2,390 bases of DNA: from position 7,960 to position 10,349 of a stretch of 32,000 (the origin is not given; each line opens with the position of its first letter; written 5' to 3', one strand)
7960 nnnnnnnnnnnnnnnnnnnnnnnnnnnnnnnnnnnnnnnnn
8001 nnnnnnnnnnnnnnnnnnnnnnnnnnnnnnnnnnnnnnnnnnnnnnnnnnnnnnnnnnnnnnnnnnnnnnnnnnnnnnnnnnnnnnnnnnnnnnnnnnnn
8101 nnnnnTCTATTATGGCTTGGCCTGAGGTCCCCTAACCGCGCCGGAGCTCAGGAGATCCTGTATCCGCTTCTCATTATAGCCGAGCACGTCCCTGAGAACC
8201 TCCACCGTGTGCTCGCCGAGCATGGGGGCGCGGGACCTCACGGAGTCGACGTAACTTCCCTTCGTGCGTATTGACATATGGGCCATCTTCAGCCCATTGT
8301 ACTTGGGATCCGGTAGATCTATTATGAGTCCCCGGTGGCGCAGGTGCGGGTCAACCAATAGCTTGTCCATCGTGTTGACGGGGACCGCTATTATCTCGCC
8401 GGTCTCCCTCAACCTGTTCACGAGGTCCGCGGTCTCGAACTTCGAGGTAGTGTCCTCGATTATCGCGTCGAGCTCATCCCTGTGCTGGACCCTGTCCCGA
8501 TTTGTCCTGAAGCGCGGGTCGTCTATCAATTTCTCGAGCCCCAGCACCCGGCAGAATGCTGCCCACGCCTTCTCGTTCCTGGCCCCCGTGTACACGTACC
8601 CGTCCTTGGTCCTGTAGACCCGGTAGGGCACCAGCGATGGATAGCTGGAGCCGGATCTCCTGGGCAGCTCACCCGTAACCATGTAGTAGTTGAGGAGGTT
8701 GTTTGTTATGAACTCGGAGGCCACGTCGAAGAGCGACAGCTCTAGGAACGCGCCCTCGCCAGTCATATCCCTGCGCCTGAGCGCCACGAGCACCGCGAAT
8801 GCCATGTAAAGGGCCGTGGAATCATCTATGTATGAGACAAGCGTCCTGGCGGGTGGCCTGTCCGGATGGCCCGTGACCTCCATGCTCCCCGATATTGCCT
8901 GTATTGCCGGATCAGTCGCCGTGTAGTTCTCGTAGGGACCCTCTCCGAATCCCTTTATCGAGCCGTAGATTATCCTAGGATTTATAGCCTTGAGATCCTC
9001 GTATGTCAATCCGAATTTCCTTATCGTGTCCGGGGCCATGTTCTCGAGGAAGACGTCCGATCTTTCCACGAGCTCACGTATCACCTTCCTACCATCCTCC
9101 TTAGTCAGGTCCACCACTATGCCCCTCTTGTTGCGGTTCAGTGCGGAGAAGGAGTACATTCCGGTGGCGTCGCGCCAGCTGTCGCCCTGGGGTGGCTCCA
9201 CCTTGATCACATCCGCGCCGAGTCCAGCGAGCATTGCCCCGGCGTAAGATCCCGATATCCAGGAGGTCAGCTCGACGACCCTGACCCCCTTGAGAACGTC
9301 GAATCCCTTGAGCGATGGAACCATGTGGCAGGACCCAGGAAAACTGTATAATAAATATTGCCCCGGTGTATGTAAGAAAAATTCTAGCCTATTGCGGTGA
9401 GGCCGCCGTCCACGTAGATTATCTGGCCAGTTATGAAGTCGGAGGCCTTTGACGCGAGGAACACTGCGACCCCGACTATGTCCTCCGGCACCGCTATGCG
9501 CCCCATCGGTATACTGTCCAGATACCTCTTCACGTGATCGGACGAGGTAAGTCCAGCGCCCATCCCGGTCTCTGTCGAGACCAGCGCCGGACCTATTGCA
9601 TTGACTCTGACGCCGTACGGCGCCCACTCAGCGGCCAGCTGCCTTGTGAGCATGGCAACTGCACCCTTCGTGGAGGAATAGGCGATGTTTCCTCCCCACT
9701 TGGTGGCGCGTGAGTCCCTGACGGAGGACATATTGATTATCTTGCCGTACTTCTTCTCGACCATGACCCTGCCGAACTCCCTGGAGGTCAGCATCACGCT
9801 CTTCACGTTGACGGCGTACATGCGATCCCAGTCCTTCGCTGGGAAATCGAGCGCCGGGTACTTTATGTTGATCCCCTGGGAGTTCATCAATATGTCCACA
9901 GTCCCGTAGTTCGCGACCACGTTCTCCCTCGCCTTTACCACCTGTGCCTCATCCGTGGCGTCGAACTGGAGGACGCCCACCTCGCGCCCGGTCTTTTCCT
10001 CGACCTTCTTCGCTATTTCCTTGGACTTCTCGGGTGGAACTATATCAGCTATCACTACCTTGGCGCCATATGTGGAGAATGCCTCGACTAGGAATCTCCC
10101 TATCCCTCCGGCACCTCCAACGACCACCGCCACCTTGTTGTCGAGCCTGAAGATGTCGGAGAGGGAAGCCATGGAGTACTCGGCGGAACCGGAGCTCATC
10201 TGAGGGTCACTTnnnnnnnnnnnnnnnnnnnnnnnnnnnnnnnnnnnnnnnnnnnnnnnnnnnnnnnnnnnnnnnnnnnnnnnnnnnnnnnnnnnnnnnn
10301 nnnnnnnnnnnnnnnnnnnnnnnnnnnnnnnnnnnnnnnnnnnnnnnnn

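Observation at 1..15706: Candidate archaeal anaerobic trihydroxybenzene / phloroglucinol-type degradation cluster built around two cytoplasmic transhydroxylase-like molybdoenzymes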

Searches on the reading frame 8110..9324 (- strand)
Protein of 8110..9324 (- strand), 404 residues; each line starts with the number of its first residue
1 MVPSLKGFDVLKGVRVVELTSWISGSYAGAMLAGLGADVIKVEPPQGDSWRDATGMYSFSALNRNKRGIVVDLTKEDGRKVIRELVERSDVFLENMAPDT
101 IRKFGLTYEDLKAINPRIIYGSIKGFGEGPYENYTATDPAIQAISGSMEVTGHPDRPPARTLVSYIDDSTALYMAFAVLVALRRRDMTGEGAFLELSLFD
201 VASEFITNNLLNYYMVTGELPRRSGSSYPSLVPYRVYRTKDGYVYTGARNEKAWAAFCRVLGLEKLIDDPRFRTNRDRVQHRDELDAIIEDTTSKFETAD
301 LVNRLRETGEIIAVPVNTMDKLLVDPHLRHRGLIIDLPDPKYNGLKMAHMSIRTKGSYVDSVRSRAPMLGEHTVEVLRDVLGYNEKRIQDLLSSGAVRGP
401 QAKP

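Call 4: search_protein_families(library=pfam, proteins=[window:8110-9324:-], max_evalue=0.01)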
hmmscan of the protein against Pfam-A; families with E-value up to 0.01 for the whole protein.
window:8110-9324:- (404 aa): 1 family
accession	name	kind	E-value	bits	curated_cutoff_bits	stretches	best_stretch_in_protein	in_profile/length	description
PF02515.22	CoA_transf_3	-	3.9e-116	388.6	23.3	1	11-373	1-366/366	CoA-transferase family III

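Call 5: search_protein_families(library=ncbifam, proteins=[window:8110-9324:-], max_evalue=0.001)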
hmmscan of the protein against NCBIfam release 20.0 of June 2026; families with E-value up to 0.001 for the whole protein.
window:8110-9324:- (404 aa): 7 families
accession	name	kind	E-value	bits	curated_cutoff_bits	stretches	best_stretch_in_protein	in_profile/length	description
NF052585.1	SucGlutTfsCaiB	equivalog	1.1e-85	287.6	750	1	11-380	8-388/394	succinate--glutarate CoA-transferase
NF003809.0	PRK05398.1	subfamily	2e-70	237.5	442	1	10-397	4-416/416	formyl-CoA transferase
NF041294.1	Scnl_mescCoAtase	equivalog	1.2e-69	235.3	700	1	10-377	3-380/381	succinyl-CoA:mesaconate CoA-transferase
TIGR03253.1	oxalate_frc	equivalog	7.1e-66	222.6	504.2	2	10-201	3-202/416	formyl-CoA transferase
NF008511.0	PRK11430.1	equivalog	1.1e-62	212.4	522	1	11-376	10-375/381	CoA:oxalate CoA-transferase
NF002914.1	PRK03525.1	equivalog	4.5e-36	124.6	413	1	8-398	7-398/400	L-carnitine CoA-transferase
TIGR04253.1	mesacon_CoA_iso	equivalog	7.8e-20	71.2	725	1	10-400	2-403/403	2-methylfumaryl-CoA isomerase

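Call 62: search_solved_structures(query=window:8110-9324:-, max_evalue=1e-30)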
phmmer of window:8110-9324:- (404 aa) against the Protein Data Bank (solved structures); distinct sequences matched with E-value up to 1e-30: 23.
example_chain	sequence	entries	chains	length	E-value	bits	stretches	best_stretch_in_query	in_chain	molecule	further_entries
4ed9_A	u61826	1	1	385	1.2e-70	241.7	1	11-376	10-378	CAIB/BAIF family protein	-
9br7_A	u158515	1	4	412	1.6e-69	237.9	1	8-397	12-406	Succinate--hydroxymethylglutarate CoA-transferase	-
9br6_A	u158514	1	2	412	2.5e-69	237.3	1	8-397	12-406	Succinate--hydroxymethylglutarate CoA-transferase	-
4hl6_A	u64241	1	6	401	1.5e-56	195.2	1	11-356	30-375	Uncharacterized protein YfdE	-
10uh_A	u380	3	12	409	1.8e-51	178.5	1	11-397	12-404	Formyl-coenzyme a transferase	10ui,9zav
1pqy_A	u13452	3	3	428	3.5e-47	164.4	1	11-202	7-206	Hypothetical protein yfdW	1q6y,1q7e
1pt5_A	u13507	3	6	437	1.8e-46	162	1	11-202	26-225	Hypothetical protein yfdW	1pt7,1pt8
5yit_A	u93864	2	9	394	5.4e-37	130.8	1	10-336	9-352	CoA transferase III | Uncharacterized protein Rv3272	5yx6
1p5h_A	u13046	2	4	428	1.2e-36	129.7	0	11-206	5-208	Formyl-coenzyme A transferase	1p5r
2vjo_A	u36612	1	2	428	1.2e-36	129.7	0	11-206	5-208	FORMYL-COENZYME A TRANSFERASE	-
2vjn_A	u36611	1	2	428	2.1e-36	128.9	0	11-206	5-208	FORMYL-COENZYME A TRANSFERASE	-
2vjk_A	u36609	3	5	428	2.2e-36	128.8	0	11-206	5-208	FORMYL-COENZYME A TRANSFERASE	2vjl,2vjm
3ubm_A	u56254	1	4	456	2.2e-36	128.8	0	10-202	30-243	Formyl-CoA:oxalate CoA-transferase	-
1t4c_A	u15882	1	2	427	2.3e-36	128.8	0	11-206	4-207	Formyl-CoA:oxalate CoA-transferase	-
2vjq_A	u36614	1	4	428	3.5e-36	128.1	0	11-206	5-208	FORMYL-COENZYME A TRANSFERASE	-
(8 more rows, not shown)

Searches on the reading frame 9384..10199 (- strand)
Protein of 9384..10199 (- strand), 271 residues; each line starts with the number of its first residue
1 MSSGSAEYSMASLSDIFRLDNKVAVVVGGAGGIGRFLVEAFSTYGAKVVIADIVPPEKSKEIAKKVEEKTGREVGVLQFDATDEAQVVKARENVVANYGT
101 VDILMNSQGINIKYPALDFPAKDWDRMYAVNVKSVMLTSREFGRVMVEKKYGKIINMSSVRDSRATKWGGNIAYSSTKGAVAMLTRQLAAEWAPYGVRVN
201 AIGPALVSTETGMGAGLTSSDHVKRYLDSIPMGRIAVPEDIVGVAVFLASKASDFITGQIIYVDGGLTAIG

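Call 4: search_protein_families(library=pfam, proteins=[window:9384-10199:-], max_evalue=0.01)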
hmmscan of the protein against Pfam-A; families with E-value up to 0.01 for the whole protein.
window:9384-10199:- (271 aa): 6 families
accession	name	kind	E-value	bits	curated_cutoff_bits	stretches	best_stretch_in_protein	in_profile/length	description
PF13561.12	adh_short_C2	-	4.6e-59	200.3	27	1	30-268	3-236/236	Enoyl-(Acyl carrier protein) reductase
PF00106.31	adh_short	-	1.1e-49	169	26.6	1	22-212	1-187/195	short chain dehydrogenase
PF08659.16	KR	-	5.6e-08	33.3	22.6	1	25-135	4-116/180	KR domain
PF01073.25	3Beta_HSD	-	0.00014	21.4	22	1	25-96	1-69/280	3-beta hydroxysteroid dehydrogenase/isomerase family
PF23441.1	SDR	-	0.00018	21.5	27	1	158-267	150-255/258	SDR-like rossmann domain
PF01370.27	Epimerase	-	0.0099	15.7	20.9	0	25-91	2-60/240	NAD dependent epimerase/dehydratase family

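Call 5: search_protein_families(library=ncbifam, proteins=[window:9384-10199:-], max_evalue=0.001)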
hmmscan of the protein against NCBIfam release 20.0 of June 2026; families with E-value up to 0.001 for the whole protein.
window:9384-10199:- (271 aa): 230 families (the best 25 are shown)
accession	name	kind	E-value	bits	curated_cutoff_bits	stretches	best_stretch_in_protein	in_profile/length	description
NF005559.1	PRK07231.1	subfamily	8.9e-62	208.8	215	1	18-268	1-248/249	glucose 1-dehydrogenase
NF005309.0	PRK06841.1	subfamily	6.5e-60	202.8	286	1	13-268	7-253/255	GolD/DthD family dehydrogenase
NF006070.0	PRK08213.1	subfamily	1.6e-59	201.6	279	1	12-270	3-259/259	gluconate 5-dehydrogenase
NF005983.0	PRK08085.1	equivalog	9.9e-56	189.2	408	1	14-268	2-251/254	gluconate 5-dehydrogenase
NF005390.0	PRK06935.1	equivalog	2.5e-55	187.6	369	1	13-267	7-255/258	2-dehydro-3-deoxy-D-gluconate 5-dehydrogenase KduD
NF005711.0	PRK07523.1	subfamily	9.2e-55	186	413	1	15-269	4-253/255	SDR family oxidoreductase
NF004198.0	PRK05653.1-3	equivalog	1.7e-54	184.9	296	1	19-267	5-246/248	3-oxoacyl-ACP reductase FabG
NF052558.1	MBtsdlDhBudC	equivalog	7.3e-53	179.7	270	1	20-269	2-243/250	meso-2,3-butanediol dehydrogenase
NF006493.1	PRK08936.1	subfamily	3.7e-52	177.2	420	1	19-269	5-252/261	glucose-1-dehydrogenase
NF005488.0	PRK07097.1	equivalog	2.5e-51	174.3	369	1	14-269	3-259/266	gluconate 5-dehydrogenase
NF005067.0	PRK06484.1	equivalog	1.4e-50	172.3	713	1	20-271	272-515/524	short chain dehydrogenase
NF004791.0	PRK06138.1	equivalog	6.4e-50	169.8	312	1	18-269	2-251/252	SDR family oxidoreductase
TIGR01830.1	3oxo_ACP_reduc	equivalog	9e-50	169.6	297.75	1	24-267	1-238/239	3-oxoacyl-[acyl-carrier-protein] reductase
TIGR01832.1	kduD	equivalog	1.9e-49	168.4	338.85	1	17-268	1-246/248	2-dehydro-3-deoxy-D-gluconate 5-dehydrogenase KduD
NF009466.0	PRK12826.1-2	subfamily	1e-48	166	222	1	20-268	2-245/248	3-oxoacyl-ACP reductase FabG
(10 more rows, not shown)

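Call 9: search_solved_structures(query=window:9384-10199:-, max_evalue=1e-20)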
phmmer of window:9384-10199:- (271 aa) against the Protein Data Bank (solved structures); distinct sequences matched with E-value up to 1e-20: 342 (the best 60 are shown).
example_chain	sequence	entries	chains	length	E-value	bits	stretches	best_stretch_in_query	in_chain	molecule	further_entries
1vl8_A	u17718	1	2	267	4.9e-46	160.3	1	11-269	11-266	Gluconate 5-dehydrogenase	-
4ibo_A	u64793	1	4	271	5e-46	160.3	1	9-269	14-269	Gluconate dehydrogenase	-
8w0n_A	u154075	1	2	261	1.3e-43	152.4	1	19-268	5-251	IRED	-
5u9p_A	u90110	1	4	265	2.6e-42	148.2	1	9-269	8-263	Gluconate 5-dehydrogenase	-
8w0o_A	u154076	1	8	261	3.8e-42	147.6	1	19-269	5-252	Dehydrogenase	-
4g81_D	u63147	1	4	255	1.2e-41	145.9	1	15-270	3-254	Putative hexonate dehydrogenase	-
3ay6_A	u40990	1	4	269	3.9e-41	144.3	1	19-269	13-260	Glucose 1-dehydrogenase 4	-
3aus_A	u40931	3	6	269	3.9e-41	144.3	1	19-269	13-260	Glucose 1-dehydrogenase 4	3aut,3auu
3ay7_A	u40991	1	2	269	3.9e-41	144.3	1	19-269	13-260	Glucose 1-dehydrogenase 4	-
2wdz_A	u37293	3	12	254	9.1e-41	143.1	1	15-268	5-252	SHORT-CHAIN DEHYDROGENASE/REDUCTASE | GALACTITOL DEHYDROGENASE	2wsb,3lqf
4npc_A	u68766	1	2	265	1.6e-40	142.3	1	17-269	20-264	Sorbitol dehydrogenase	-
4z9y_A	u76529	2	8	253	1.8e-39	138.8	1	16-268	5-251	2-deoxy-D-gluconate 3-dehydrogenase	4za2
3awd_A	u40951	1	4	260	6.7e-39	137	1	16-268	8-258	Putative polyol dehydrogenase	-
2ew8_A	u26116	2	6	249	1.9e-38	135.5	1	18-267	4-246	(S)-1-Phenylethanol dehydrogenase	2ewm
2p68_A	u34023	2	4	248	3.1e-38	134.8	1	18-267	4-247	3-oxoacyl-[acyl-carrier-protein] reductase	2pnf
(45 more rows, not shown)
